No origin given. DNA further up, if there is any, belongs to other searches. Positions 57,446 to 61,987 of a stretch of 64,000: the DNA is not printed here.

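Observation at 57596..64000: Tightly coupled operon: small 4-Cys protein plus two collinear secreted giant paralogues (622 aa, 1413 aa) of no recognisable family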

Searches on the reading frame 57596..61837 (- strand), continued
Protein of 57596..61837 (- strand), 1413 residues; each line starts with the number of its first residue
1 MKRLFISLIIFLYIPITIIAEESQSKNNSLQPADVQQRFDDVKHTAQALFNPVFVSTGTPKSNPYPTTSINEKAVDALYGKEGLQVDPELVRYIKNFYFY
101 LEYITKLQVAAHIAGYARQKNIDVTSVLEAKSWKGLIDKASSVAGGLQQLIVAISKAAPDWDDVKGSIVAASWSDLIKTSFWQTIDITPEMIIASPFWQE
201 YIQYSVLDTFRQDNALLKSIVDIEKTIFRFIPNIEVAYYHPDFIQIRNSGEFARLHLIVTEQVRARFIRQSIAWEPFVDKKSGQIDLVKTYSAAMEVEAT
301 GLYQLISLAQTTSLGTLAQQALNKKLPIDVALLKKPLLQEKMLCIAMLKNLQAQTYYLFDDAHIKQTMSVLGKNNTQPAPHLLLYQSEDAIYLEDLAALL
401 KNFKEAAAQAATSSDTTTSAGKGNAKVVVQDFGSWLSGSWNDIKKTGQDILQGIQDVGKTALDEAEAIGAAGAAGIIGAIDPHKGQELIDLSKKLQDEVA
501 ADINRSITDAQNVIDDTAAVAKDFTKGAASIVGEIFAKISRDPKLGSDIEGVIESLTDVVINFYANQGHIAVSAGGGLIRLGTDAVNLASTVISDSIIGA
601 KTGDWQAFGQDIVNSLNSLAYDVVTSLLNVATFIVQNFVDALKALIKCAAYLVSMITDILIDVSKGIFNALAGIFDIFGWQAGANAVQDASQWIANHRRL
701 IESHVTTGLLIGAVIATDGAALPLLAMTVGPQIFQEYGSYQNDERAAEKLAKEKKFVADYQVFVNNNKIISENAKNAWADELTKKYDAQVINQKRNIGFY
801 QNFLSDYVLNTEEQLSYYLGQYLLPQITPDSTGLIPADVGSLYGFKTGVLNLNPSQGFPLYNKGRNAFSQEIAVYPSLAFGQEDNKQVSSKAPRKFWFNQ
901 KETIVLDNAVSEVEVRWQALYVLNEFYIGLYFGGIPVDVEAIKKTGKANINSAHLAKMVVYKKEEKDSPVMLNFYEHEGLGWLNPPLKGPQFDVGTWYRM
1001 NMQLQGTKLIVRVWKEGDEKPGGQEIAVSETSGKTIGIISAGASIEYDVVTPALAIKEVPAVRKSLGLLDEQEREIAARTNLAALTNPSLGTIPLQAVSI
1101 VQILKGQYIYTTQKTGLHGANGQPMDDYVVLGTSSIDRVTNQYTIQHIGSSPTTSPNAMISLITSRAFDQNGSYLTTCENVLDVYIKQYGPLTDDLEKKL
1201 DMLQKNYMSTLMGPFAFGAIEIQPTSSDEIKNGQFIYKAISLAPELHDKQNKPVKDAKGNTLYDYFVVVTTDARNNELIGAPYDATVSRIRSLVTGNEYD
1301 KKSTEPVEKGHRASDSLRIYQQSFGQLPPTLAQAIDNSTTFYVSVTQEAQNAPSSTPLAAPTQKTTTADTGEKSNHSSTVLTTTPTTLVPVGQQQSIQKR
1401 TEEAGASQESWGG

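Call 50: predict_structure(alignment_id=A4)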
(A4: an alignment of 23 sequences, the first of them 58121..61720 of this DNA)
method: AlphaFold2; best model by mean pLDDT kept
length: 1200 residues; sequences in the alignment: 23
mean_pLDDT: 64.3   pTM: 0.47
mean pLDDT of the five models: 64.3, 61.2, 58.7, 57.0, 55.0
residues with pLDDT >= 90: 102; 70-90: 493; 50-70: 195; < 50: 410
segments of 3 or more residues with pLDDT < 50: 16-18, 191-199, 369-457, 459-461, 535-617, 623-625, 630-648, 650-655, 657-732, 734-736, 746-778, 791-818, 834-860, 911-914, 1023-1029
pLDDT, mean of each block of 10 residues (from residue 1): 73 62 81 91 88 94 93 90 87 89 87 85 83 85 88 89 90 77 61 47 61 79 88 88 81 85 78 68 70 78 89 88 84 77 84 79 62 30 24 24 27 28 28 29 37 47 53 57 57 55 55 63 58 49 42 40 35 33 32 37 45 49 49 41 45 47 43 37 32 26 31 39 41 49 47 37 41 48 52 44 43 42 67 43 35 37 71 89 77 73 59 61 82 81 75 87 88 90 87 80 78 75 48 61 81 86 80 84 82 88 85 87 90 86 85 83 83 75 76 72
secondary structure, 60 per line:
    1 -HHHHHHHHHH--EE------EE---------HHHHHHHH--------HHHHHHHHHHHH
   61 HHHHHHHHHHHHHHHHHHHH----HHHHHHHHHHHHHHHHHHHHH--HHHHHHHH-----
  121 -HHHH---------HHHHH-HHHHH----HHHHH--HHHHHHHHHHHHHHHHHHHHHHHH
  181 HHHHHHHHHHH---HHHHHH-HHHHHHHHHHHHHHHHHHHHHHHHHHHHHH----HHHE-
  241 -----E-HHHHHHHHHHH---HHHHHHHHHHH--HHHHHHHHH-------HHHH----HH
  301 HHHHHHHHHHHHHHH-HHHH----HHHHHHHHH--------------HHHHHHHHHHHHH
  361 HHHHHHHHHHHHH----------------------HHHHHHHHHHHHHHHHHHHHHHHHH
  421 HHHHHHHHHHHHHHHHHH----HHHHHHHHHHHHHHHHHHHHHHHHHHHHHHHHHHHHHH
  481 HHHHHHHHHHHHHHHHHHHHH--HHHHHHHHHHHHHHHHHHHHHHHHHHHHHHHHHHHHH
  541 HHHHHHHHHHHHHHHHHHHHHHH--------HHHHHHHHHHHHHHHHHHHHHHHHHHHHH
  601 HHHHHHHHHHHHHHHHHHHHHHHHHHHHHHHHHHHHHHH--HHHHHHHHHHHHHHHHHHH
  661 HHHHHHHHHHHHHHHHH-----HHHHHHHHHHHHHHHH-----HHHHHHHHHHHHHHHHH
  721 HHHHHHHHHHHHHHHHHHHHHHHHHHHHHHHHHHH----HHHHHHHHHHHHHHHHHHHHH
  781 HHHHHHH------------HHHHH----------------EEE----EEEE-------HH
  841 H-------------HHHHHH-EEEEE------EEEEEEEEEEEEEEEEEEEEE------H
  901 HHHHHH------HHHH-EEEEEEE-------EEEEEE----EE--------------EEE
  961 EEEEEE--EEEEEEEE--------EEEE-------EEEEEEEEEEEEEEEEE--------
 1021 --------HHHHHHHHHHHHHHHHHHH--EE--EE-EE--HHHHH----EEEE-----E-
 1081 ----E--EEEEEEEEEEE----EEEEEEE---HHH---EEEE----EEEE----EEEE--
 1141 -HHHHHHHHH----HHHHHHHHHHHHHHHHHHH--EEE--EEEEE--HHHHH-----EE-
elements in order (helices of 4 or more, strands of 3 or more residues): H2-11 H33-40 H49-80 H85-105 H108-115 H122-125 H135-139 H141-145 H150-154 H157-191 H195-200 H202-231 H248-258 H262-272 H275-283 H291-294 H299-315 H317-320 H325-333 H348-373 H396-438 H443-501 H504-563 H572-639 H642-677 H683-698 H704-755 H760-787 H800-804 E821-823 E828-831 H855-860 E862-866 E873-893 H900-906 H913-916 E918-924 E932-937 E958-966 E969-976 E985-988 E996-1012 H1029-1047 H1061-1065 E1070-1073 E1088-1098 E1103-1109 E1119-1122 E1127-1130 E1135-1138 H1142-1150 H1155-1173 E1176-1178 E1181-1185 H1188-1192
